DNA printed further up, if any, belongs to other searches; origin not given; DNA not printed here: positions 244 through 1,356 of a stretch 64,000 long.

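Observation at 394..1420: SPASM-domain ORF without a radical-SAM core, next to a GrpB gene remnant, in a genome encoding two Cys-type sulfatases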

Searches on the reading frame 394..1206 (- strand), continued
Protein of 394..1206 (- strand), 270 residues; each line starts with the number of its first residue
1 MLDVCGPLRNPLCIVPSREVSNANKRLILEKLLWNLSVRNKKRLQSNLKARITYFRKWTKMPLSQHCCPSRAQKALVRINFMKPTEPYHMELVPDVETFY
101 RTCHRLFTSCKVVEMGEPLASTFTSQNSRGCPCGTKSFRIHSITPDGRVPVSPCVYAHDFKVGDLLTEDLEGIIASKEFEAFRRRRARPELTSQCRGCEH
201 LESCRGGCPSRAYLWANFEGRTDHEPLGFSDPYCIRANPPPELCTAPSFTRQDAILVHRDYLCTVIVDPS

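Call 9: find_encoding_contigs(protein=P0001, flank=10000, max_places=4)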
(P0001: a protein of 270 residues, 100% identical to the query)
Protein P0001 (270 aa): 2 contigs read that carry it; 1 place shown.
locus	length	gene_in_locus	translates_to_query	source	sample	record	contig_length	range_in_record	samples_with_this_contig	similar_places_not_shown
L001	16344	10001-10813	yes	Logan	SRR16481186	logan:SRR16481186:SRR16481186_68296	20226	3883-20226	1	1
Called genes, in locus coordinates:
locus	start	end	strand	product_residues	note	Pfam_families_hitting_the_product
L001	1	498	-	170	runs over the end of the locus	PF00856:SET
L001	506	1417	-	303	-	PF03724:META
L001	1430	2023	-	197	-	-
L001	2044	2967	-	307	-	PF09864:MliC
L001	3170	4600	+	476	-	PF00884:Sulfatase, PF01663:Phosphodiest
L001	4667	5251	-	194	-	-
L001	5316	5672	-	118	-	-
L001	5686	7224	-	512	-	PF13687:DUF4153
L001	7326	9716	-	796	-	PF01471:PG_binding_1 (weak)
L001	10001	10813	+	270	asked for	PF13186:SPASM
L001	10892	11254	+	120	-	PF00719:Pyrophosphatase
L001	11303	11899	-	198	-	PF02223:Thymidylate_kin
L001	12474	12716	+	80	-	-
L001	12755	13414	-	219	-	-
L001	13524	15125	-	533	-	PF06418:CTP_synth_N, PF00117:GATase, PF07722:Peptidase_C26 (faint)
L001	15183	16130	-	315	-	PF18075:FtsX_ECD, PF02687:FtsX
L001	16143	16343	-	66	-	?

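Call 11: search_protein_families(library=pfam, proteins=[P0002], max_evalue=1)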
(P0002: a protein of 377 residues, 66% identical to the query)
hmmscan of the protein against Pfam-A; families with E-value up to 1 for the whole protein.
P0002 (377 aa): 4 families
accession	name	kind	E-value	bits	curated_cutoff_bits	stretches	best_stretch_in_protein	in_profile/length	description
PF04055.27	Radical_SAM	-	4.4e-16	59.9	29.5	1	13-167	3-158/166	Radical SAM superfamily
PF13186.11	SPASM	-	3.9e-10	40.3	21.5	1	244-306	4-67/67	Iron-sulfur cluster-binding domain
PF13353.11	Fer4_12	-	8.8e-08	33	22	1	15-132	13-125/137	4Fe-4S single cluster domain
PF03445.19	DUF294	-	0.0022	18.3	21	1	333-366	44-77/138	Putative nucleotidyltransferase DUF294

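Call 12: search_protein_families(library=ncbifam, proteins=[P0002, P0011, P0032], max_evalue=0.001)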
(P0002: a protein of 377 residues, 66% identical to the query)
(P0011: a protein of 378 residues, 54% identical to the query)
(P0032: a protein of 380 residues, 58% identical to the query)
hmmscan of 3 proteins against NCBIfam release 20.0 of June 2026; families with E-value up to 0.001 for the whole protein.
P0002 (377 aa): 44 families (the best 25 are shown)
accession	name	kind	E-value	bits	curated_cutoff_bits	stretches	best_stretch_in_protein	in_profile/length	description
TIGR03962.1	mycofact_rSAM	equivalog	1.9e-21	76.6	265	1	9-329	14-327/339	mycofactocin radical SAM maturase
TIGR04303.1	GeoRSP_rSAM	equivalog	2.4e-20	73.4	400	1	9-320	7-311/325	GeoRSP system radical SAM/SPASM protein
TIGR04103.1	rSAM_nif11_3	equivalog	1.6e-18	66.5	725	2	8-152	6-142/412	nif11-class peptide radical SAM maturase 3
NF045574.1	sacti_mat_StsB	exception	1.3e-16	60.5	625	1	4-317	93-397/466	StsB family radical SAM/SPASM domain sactipeptide maturase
TIGR04055.1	rSAM_NirJ2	equivalog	2.4e-15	56.9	500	1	9-322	2-310/326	putative heme d1 biosynthesis radical SAM protein NirJ2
TIGR04250.1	SCM_rSAM_ScmE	equivalog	2.5e-15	56.2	400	2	237-343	252-349/358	SynChlorMet cassette radical SAM/SPASM protein ScmE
TIGR02668.1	moaA_archaeal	equivalog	2.5e-14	53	325.25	1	2-203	5-203/303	GTP 3',8-cyclase MoaA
TIGR02109.1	PQQ_syn_pqqE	equivalog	4.9e-14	52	381.35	1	14-324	14-321/358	pyrroloquinoline quinone biosynthesis protein PqqE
TIGR04340.1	rSAM_ACGX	hypoth_equivalog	6.2e-14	52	400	1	232-330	247-336/341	radical SAM/SPASM domain protein, ACGX system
NF001199.0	PRK00164.2-1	equivalog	1e-13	51.1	231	1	2-198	7-197/308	GTP 3',8-cyclase MoaA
TIGR04163.1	rSAM_cobopep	equivalog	1.6e-13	50.3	375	2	239-319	313-391/428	peptide-modifying radical SAM enzyme CbpB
TIGR04051.1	rSAM_NirJ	equivalog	2.4e-13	49.8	515.45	1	11-180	6-166/354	heme d1 biosynthesis radical SAM protein NirJ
TIGR03913.1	rad_SAM_trio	equivalog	2.9e-13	49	591.75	2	10-152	22-156/477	GDL motif peptide-associated radical SAM/SPASM maturase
TIGR02666.1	moaA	equivalog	8.5e-13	48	284.05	1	10-199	13-203/336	GTP 3',8-cyclase MoaA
TIGR04317.1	W_rSAM_matur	equivalog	1.1e-12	47.8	380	1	13-312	10-320/349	tungsten cofactor oxidoreductase radical SAM maturase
TIGR04085.1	rSAM_more_4Fe4S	domain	1.2e-10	41.6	27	1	240-323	1-82/93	SPASM domain-containing protein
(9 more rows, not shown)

P0011 (378 aa): 37 families (the best 25 are shown)
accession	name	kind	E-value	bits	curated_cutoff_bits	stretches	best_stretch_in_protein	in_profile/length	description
TIGR03962.1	mycofact_rSAM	equivalog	1.4e-23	83.6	265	1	11-329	14-321/339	mycofactocin radical SAM maturase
TIGR04055.1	rSAM_NirJ2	equivalog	2.4e-18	66.8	500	2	11-194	2-177/326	putative heme d1 biosynthesis radical SAM protein NirJ2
TIGR04303.1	GeoRSP_rSAM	equivalog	3.7e-18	66.2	400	1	11-321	7-310/325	GeoRSP system radical SAM/SPASM protein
TIGR04250.1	SCM_rSAM_ScmE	equivalog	4.5e-16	58.7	400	2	14-176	8-162/358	SynChlorMet cassette radical SAM/SPASM protein ScmE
TIGR04051.1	rSAM_NirJ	equivalog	1.2e-14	54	515.45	2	13-182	6-166/354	heme d1 biosynthesis radical SAM protein NirJ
NF045574.1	sacti_mat_StsB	exception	6.2e-13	48.4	625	1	3-319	90-397/466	StsB family radical SAM/SPASM domain sactipeptide maturase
NF001199.0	PRK00164.2-1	equivalog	6.4e-13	48.5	231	1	7-199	10-196/308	GTP 3',8-cyclase MoaA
TIGR04103.1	rSAM_nif11_3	equivalog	9e-13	47.6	725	1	11-155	7-143/412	nif11-class peptide radical SAM maturase 3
TIGR03913.1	rad_SAM_trio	equivalog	1.4e-12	46.7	591.75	2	11-154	21-156/477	GDL motif peptide-associated radical SAM/SPASM maturase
TIGR04347.1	pseudo_SAM_Halo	equivalog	4e-12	46.1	525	2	11-168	40-185/390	TIGR04347 family pseudo-SAM/SPASM protein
TIGR04545.1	rSAM_ahbD_hemeb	equivalog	1.3e-11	44.5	500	2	11-191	2-175/339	heme b synthase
TIGR02666.1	moaA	equivalog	1.3e-11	44.1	284.05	1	14-199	15-201/336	GTP 3',8-cyclase MoaA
TIGR02668.1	moaA_archaeal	equivalog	1.3e-11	44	325.25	1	8-199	9-197/303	GTP 3',8-cyclase MoaA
TIGR04053.2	TIGR04053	equivalog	1.4e-11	44.3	395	1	11-168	10-164/366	TIGR04053 family radical SAM/SPASM domain-containing protein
TIGR04317.1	W_rSAM_matur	equivalog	7.7e-11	41.7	380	1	15-147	10-134/349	tungsten cofactor oxidoreductase radical SAM maturase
TIGR04085.1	rSAM_more_4Fe4S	domain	1.5e-09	38.2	27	1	242-325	1-82/93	SPASM domain-containing protein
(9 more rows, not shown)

P0032 (380 aa): 39 families (the best 25 are shown)
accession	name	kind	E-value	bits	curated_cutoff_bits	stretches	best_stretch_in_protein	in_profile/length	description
TIGR03962.1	mycofact_rSAM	equivalog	3.8e-27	95.3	265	1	9-345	14-337/339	mycofactocin radical SAM maturase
TIGR04303.1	GeoRSP_rSAM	equivalog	1e-19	71.3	400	1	9-339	7-324/325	GeoRSP system radical SAM/SPASM protein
TIGR04055.1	rSAM_NirJ2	equivalog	1.2e-18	67.8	500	1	9-340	2-323/326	putative heme d1 biosynthesis radical SAM protein NirJ2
TIGR04250.1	SCM_rSAM_ScmE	equivalog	2.6e-15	56.2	400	2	230-347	241-354/358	SynChlorMet cassette radical SAM/SPASM protein ScmE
TIGR04103.1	rSAM_nif11_3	equivalog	1.9e-14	53.1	725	2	8-155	6-145/412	nif11-class peptide radical SAM maturase 3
TIGR04051.1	rSAM_NirJ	equivalog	2.4e-14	53.1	515.45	2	11-177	6-163/354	heme d1 biosynthesis radical SAM protein NirJ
TIGR04545.1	rSAM_ahbD_hemeb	equivalog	2.6e-13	50.2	500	2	235-341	246-337/339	heme b synthase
TIGR04163.1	rSAM_cobopep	equivalog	3.4e-13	49.2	375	1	14-322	71-394/428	peptide-modifying radical SAM enzyme CbpB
TIGR04347.1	pseudo_SAM_Halo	equivalog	6e-13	48.8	525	1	10-167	41-191/390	TIGR04347 family pseudo-SAM/SPASM protein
NF045574.1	sacti_mat_StsB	exception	8.7e-13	47.9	625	1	6-317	95-397/466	StsB family radical SAM/SPASM domain sactipeptide maturase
TIGR02668.1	moaA_archaeal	equivalog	1.1e-11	44.3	325.25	1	6-202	9-198/303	GTP 3',8-cyclase MoaA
TIGR04546.1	rSAM_ahbC_deAc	equivalog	1.3e-11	44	650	1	9-176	41-199/390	12,18-didecarboxysiroheme deacetylase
TIGR02666.1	moaA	equivalog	2.5e-11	43.1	284.05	1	13-206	16-206/336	GTP 3',8-cyclase MoaA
TIGR03913.1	rad_SAM_trio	equivalog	3.2e-11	42.3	591.75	2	236-329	259-348/477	GDL motif peptide-associated radical SAM/SPASM maturase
TIGR04317.1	W_rSAM_matur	equivalog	5.6e-11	42.1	380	1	13-149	10-138/349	tungsten cofactor oxidoreductase radical SAM maturase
TIGR03942.1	sulfatase_rSAM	equivalog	8.2e-11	41.6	349.45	1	14-324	8-334/363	anaerobic sulfatase maturase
TIGR04085.1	rSAM_more_4Fe4S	domain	2.2e-10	40.8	27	1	240-324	1-83/93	SPASM domain-containing protein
TIGR04304.1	GeoRSP_SPASM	equivalog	1.3e-09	37.7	300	1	248-324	212-283/293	GeoRSP system SPASM domain protein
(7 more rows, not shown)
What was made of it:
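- Scores are 33-42 bits against a cutoff of 349, and intact orthologues score higher on MftC and GeoRSP models (call 12).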

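Call 14: find_encoding_contigs(protein=P0007, flank=8000, max_places=2)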
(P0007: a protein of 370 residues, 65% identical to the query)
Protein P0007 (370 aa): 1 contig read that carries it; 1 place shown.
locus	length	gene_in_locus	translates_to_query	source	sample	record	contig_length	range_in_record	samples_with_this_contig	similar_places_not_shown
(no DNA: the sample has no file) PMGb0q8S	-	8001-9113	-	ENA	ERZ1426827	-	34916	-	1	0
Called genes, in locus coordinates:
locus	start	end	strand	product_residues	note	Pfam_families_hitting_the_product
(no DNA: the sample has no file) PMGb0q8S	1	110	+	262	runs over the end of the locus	PF01555:N6_N4_Mtase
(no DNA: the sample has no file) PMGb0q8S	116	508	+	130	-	-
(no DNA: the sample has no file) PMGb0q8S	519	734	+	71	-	-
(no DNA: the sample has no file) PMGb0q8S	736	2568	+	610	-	-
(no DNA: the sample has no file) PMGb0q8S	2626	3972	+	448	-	PF00239:Resolvase, PF13408:Zn_ribbon_recom (faint), PF07508:Recombinase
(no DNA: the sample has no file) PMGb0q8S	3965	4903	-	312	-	PF01636:APH, PF01633:Choline_kinase (weak)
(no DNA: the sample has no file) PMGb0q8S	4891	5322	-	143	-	PF00293:NUDIX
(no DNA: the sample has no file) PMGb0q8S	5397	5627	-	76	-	-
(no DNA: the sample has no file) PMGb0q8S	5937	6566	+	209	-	PF02223:Thymidylate_kin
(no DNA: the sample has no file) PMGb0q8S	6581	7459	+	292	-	PF01048:PNP_UDP_1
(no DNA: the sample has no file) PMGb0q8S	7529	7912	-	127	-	PF00719:Pyrophosphatase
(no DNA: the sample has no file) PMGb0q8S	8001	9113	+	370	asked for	PF04055:Radical_SAM, PF13353:Fer4_12 (weak), PF13186:SPASM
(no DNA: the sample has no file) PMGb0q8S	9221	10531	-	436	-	PF00012:HSP70, PF06723:MreB_Mbl (weak), PF00012:HSP70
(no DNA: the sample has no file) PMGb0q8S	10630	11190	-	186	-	PF18306:LDcluster4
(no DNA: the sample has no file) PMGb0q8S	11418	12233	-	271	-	-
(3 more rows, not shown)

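Call 15: find_encoding_contigs(protein=P0018, flank=8000, max_places=2)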
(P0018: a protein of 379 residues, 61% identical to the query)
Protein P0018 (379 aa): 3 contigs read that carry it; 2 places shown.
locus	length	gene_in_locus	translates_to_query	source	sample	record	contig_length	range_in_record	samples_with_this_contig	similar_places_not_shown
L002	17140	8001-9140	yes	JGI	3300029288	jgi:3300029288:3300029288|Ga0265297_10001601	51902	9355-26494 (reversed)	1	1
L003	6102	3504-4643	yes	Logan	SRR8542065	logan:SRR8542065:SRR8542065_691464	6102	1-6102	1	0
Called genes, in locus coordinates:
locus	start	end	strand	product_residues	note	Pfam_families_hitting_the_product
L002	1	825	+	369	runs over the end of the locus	PF14659:Phage_int_SAM_3, PF00589:Phage_integrase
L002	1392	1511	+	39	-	-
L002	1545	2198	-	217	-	-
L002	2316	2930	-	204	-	-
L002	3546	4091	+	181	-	PF02308:MgtC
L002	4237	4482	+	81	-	PF01541:GIY-YIG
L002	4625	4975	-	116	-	-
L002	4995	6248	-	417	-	PF00012:HSP70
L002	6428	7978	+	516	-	PF02310:B12-binding, PF04055:Radical_SAM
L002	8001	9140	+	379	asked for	PF04055:Radical_SAM, PF13353:Fer4_12 (weak), PF13186:SPASM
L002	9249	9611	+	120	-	PF00719:Pyrophosphatase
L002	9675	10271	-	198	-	PF02223:Thymidylate_kin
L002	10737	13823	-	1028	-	PF10102:DUF2341, PF13385:Laminin_G_3, PF19077:Big_13 (weak)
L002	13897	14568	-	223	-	PF00072:Response_reg, PF00486:Trans_reg_C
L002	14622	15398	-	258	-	PF00512:HisKA, PF02518:HATPase_c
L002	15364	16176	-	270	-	PF13188:PAS_8 (faint), PF08448:PAS_4 (faint), PF13426:PAS_9 (faint), PF00989:PAS (weak)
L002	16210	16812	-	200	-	-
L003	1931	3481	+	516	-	PF02310:B12-binding, PF04055:Radical_SAM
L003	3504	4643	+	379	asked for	PF04055:Radical_SAM, PF13353:Fer4_12 (weak), PF13186:SPASM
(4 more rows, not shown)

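Call 16: find_encoding_contigs(protein=P0020, flank=8000, max_places=2)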
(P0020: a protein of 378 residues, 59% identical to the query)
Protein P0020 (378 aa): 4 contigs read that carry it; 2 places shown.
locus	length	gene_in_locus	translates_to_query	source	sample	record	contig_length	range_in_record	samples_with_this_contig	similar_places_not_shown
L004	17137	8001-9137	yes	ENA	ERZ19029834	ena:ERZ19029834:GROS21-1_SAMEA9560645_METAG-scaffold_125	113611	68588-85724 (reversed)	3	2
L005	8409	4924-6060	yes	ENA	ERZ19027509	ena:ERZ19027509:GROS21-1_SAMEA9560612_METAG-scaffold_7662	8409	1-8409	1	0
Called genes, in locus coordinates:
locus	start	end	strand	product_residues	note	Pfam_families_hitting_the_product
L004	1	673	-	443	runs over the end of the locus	PF21799:MurD-like_N (weak), PF02875:Mur_ligase_C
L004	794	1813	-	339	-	-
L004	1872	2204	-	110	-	-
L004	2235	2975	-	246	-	PF20582:UPF0758_N, PF04002:RadC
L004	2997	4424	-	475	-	PF00224:PK, PF02887:PK_C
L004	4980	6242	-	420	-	PF06723:MreB_Mbl (faint), PF00012:HSP70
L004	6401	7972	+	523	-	PF02310:B12-binding, PF04055:Radical_SAM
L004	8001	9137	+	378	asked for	PF04055:Radical_SAM, PF13353:Fer4_12 (weak), PF13186:SPASM (weak)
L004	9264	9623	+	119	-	PF00719:Pyrophosphatase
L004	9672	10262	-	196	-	PF02223:Thymidylate_kin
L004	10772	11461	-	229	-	-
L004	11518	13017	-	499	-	PF01425:Amidase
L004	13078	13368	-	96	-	PF02686:GatC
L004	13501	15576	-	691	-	PF22745:Nlig-Ia, PF01653:DNA_ligase_aden, PF03120:OB_DNA_ligase, PF14520:HHH_5 (faint), PF12826:HHH_2, PF00533:BRCT, PF12738:PTCB-BRCT (weak)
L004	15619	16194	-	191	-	-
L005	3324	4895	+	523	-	PF02310:B12-binding, PF04055:Radical_SAM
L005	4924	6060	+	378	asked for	PF04055:Radical_SAM, PF13353:Fer4_12 (weak), PF13186:SPASM (weak)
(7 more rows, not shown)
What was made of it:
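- The rSAM/SPASM-pyrophosphatase-Tmk order is the normal arrangement in relatives (calls 14-16).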

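Call 17: find_related_loci(query=window:394-1206:-, collection=genome_contigs, flank=6000)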
Query window:394-1206:- (270 aa) in genome_contigs; peptide patterns used: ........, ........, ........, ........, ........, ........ (x = any residue, [..] = any of these).
57 stretches matched a pattern; 3 encode a relative of the query (tblastn E <= 1e-3); 3 distinct loci.
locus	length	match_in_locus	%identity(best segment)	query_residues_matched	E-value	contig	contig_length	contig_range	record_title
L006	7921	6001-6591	64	73-270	9e-84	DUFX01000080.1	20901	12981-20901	MAG TPA_asm: Candidatus Woesearchaeota archaeon isolate UBA10192 contig_36319, whole genome shotgun sequence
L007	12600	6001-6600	61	70-270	1e-80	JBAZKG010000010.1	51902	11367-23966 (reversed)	MAG: Patescibacteria group bacterium isolate SO_2017_LW4_138 scaffold_1643_c1_LW137-91_2017, whole genome shotgun sequen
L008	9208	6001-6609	58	70-269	9e-75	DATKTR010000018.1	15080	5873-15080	MAG TPA_asm: Candidatus Paceibacterota bacterium isolate SMAG_U14086 k141_2290552, whole genome shotgun sequence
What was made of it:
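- Tried and rejected: Only three distant relatives were returned (call 17).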
